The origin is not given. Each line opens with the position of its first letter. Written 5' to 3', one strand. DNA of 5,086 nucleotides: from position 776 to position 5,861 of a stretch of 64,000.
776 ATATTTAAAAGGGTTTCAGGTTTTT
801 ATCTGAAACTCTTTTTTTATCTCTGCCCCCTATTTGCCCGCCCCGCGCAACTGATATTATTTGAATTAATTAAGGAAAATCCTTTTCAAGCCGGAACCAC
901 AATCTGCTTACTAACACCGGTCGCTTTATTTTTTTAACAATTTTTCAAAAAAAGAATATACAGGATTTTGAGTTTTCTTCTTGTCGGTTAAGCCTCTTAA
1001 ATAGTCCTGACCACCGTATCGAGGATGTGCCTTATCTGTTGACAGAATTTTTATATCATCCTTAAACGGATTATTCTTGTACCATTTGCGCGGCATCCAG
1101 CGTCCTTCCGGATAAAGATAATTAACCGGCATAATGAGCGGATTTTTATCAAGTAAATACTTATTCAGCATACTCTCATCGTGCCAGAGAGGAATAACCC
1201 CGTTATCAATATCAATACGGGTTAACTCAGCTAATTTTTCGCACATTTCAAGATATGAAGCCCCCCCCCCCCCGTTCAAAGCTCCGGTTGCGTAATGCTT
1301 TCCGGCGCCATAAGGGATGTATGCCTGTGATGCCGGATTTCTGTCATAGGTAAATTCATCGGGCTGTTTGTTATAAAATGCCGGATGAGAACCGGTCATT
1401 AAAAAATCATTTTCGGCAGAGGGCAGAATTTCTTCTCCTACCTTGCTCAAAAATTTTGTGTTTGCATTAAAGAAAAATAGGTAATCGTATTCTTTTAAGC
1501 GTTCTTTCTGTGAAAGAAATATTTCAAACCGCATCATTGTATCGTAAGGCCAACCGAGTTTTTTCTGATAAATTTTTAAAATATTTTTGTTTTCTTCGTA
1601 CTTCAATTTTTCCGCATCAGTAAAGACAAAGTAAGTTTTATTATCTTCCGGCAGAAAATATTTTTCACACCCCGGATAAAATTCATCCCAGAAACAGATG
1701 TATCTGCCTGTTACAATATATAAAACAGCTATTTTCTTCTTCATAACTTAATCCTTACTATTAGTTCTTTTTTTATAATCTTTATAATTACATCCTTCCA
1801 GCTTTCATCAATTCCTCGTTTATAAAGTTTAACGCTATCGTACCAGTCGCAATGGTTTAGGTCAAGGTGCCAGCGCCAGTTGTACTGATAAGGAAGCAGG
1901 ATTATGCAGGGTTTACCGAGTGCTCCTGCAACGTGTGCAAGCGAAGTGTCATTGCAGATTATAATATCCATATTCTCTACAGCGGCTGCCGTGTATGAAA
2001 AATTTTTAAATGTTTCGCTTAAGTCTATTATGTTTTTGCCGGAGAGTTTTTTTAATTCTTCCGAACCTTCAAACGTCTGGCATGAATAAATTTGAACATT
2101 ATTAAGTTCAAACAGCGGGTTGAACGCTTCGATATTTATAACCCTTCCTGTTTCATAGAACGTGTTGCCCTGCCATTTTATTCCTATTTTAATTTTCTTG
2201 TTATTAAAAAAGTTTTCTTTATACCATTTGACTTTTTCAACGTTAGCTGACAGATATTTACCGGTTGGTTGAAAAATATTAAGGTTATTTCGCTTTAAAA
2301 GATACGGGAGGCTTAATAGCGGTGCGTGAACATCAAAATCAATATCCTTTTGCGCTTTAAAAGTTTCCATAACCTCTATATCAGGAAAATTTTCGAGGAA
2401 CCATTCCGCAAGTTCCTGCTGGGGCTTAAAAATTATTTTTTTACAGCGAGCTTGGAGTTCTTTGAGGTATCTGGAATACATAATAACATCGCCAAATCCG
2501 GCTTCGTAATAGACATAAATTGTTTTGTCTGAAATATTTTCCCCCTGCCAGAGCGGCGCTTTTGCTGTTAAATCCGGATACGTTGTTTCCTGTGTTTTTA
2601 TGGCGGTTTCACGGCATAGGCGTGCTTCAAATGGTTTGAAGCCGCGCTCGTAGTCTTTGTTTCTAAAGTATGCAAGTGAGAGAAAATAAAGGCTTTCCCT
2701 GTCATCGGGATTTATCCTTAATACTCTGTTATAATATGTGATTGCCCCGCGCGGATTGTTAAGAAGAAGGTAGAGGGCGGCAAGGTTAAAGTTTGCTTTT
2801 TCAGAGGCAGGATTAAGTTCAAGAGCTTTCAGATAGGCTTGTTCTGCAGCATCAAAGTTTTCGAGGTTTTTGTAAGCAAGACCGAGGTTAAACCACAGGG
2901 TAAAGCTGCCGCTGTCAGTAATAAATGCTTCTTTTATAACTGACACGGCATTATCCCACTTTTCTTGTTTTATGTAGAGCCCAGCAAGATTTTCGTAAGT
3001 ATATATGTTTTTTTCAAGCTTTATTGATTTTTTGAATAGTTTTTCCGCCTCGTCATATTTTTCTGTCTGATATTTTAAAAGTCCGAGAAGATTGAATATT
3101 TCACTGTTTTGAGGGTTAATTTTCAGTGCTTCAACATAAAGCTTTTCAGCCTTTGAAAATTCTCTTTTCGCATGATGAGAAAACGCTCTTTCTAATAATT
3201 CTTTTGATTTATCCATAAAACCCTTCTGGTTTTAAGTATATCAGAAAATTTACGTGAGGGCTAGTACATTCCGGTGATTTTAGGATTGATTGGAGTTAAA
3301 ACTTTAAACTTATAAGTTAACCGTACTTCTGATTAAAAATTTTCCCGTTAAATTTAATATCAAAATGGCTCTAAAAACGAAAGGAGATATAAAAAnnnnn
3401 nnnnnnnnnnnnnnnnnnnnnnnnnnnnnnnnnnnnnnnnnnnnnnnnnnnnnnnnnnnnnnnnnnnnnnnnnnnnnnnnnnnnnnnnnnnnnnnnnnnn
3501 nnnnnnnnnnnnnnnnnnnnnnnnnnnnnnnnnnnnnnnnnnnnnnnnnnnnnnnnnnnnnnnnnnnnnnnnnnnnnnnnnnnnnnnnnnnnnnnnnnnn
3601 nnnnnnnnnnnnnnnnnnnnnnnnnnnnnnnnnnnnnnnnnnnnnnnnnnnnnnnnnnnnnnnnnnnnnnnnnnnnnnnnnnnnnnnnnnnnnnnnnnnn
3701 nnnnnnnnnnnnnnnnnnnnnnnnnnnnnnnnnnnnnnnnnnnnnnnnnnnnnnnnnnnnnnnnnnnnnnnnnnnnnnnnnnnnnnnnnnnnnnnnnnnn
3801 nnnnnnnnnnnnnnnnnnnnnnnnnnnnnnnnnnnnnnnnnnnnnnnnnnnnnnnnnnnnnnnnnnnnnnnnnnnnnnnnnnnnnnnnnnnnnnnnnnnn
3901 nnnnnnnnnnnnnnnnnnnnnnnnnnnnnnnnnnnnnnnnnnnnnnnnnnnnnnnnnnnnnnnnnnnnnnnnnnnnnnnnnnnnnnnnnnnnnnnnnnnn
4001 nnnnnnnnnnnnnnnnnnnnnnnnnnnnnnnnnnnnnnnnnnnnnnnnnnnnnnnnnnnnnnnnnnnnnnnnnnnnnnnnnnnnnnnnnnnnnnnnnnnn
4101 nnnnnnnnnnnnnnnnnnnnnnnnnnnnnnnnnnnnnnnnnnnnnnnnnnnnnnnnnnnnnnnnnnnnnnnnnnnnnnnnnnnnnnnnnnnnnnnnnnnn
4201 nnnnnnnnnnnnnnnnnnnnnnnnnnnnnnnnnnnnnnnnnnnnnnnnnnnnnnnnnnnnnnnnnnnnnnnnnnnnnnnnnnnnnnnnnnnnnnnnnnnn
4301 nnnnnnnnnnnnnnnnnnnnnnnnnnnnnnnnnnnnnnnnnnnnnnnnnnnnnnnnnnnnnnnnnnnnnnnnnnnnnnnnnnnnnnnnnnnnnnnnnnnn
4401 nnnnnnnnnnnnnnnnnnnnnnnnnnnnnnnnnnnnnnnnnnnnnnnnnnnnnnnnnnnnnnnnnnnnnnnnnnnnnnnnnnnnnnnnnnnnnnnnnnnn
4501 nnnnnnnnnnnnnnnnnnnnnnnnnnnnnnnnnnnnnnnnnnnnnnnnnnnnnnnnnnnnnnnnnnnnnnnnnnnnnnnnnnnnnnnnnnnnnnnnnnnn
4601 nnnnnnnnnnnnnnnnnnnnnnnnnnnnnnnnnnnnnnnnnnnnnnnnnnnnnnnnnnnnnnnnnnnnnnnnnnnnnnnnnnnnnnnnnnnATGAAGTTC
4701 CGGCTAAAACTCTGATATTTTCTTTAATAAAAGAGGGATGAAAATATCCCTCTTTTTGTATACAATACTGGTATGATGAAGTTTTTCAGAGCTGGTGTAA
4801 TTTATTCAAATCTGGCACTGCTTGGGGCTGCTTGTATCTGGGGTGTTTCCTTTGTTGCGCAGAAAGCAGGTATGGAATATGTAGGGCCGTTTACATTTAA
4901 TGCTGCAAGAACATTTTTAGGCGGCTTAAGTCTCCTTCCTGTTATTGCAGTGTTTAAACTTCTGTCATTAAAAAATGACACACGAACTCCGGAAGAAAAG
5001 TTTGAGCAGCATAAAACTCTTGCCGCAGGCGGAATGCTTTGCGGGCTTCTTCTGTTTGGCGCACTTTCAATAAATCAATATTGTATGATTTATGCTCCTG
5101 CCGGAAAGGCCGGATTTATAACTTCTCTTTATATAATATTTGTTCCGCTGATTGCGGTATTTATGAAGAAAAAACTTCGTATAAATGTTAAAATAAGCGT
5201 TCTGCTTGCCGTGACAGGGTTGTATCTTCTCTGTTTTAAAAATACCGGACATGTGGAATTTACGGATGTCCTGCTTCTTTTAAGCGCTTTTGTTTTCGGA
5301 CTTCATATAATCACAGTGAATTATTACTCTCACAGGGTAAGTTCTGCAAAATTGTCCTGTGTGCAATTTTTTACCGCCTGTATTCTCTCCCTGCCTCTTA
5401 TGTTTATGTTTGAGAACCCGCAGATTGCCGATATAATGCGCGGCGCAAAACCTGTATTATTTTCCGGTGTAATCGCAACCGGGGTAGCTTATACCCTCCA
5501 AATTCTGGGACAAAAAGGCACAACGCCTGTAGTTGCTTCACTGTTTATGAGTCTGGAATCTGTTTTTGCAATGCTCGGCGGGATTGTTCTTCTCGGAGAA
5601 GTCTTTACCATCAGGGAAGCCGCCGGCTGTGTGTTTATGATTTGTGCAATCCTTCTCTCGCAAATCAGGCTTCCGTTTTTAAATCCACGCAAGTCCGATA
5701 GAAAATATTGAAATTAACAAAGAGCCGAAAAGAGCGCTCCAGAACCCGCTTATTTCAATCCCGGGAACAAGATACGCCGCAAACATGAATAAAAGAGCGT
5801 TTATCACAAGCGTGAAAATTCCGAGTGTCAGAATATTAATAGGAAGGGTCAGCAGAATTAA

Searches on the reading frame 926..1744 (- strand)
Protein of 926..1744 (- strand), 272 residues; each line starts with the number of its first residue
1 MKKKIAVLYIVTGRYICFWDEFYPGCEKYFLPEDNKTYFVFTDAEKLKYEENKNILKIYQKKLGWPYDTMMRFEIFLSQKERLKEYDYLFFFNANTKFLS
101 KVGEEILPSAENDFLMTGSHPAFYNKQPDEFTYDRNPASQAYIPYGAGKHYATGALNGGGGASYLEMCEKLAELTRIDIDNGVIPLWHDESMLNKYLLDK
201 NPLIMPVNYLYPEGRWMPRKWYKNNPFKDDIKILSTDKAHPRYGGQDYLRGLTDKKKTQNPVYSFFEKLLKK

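Call 27: search_protein_families(library=pfam, proteins=[window:926-1744:-], max_evalue=0.00001)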
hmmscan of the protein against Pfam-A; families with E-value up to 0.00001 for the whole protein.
window:926-1744:- (272 aa): 1 family
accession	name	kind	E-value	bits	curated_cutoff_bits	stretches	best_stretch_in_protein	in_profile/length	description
PF03414.19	Glyco_transf_6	-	7.8e-31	107.4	25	1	7-213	79-288/313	Glycosyltransferase family 6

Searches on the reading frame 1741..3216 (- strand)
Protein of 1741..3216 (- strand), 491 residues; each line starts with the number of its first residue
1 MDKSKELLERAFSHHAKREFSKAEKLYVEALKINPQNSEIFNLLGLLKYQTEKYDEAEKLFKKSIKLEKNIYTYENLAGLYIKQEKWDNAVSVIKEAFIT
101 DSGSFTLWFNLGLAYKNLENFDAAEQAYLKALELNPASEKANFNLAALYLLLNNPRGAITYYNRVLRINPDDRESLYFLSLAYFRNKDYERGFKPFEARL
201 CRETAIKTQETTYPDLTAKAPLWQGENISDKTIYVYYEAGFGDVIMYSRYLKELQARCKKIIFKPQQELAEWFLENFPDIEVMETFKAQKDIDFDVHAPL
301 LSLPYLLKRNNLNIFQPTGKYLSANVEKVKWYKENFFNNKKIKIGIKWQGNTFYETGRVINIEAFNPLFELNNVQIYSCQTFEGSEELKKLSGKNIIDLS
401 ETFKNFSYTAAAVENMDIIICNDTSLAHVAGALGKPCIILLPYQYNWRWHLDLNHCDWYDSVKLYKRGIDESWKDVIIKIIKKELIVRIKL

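Call 27: search_protein_families(library=pfam, proteins=[window:1741-3216:-], max_evalue=0.00001)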
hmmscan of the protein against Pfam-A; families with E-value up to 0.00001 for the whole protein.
window:1741-3216:- (491 aa): 16 families
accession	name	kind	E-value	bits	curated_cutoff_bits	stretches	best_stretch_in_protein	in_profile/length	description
PF07719.23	TPR_2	-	4.2e-29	98.7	27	1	107-137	3-33/34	Tetratricopeptide repeat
PF00515.34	TPR_1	-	1.3e-28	98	27.8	2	107-136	3-32/34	Tetratricopeptide repeat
PF13181.12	TPR_8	-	8e-23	79.1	25.7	1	107-137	3-33/34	Tetratricopeptide repeat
PF13432.12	TPR_16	-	2.7e-20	72.9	32.7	0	146-199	4-56/65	Tetratricopeptide repeat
PF13428.12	TPR_14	-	2.3e-19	68.4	23.5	0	107-148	3-44/44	Tetratricopeptide repeat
PF13176.12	TPR_7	-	5.1e-17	60.9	27.9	0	108-136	2-30/36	Tetratricopeptide repeat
PF14559.12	TPR_19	-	6e-17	62.2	25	1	120-174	6-60/68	Tetratricopeptide repeat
PF13431.12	TPR_17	-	1.5e-16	59.6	24.4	0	127-159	1-33/34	Tetratricopeptide repeat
PF13414.12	TPR_11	-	1.9e-16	59.9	26.8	0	19-50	9-40/42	TPR repeat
PF13424.12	TPR_12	-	6.6e-16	58.7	30.1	1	106-168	4-74/77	Tetratricopeptide repeat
PF23914.1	TPR_CcmH_CycH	-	3.9e-13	50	42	1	105-197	50-145/158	Cytochrome c-type biogenesis protein H TPR domain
PF13374.12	TPR_10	-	5.8e-12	45.7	27.5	0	110-134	7-31/42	Tetratricopeptide repeat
PF12895.13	ANAPC3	-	2.9e-11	43.9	27.2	0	156-199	6-49/82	Anaphase-promoting complex, cyclosome, subunit 3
PF13371.12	TPR_9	-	2e-10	41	35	0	79-141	3-65/73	Tetratricopeptide repeat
PF25063.1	ARM_TT21_C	-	8e-10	39.4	35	1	77-171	101-196/209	Tetratricopeptide repeat protein 21 C-terminal ARM domain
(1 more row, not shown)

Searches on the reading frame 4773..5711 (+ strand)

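Call 27: search_protein_families(library=pfam, proteins=[window:4773-5711:+], max_evalue=0.00001)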
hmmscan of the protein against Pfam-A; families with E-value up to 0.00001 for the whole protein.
window:4773-5711:+ (312 aa): 1 family
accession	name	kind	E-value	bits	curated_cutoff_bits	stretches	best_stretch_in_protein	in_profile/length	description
PF00892.27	EamA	-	7.9e-34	117.3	28.2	2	165-295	4-132/135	EamA-like transporter family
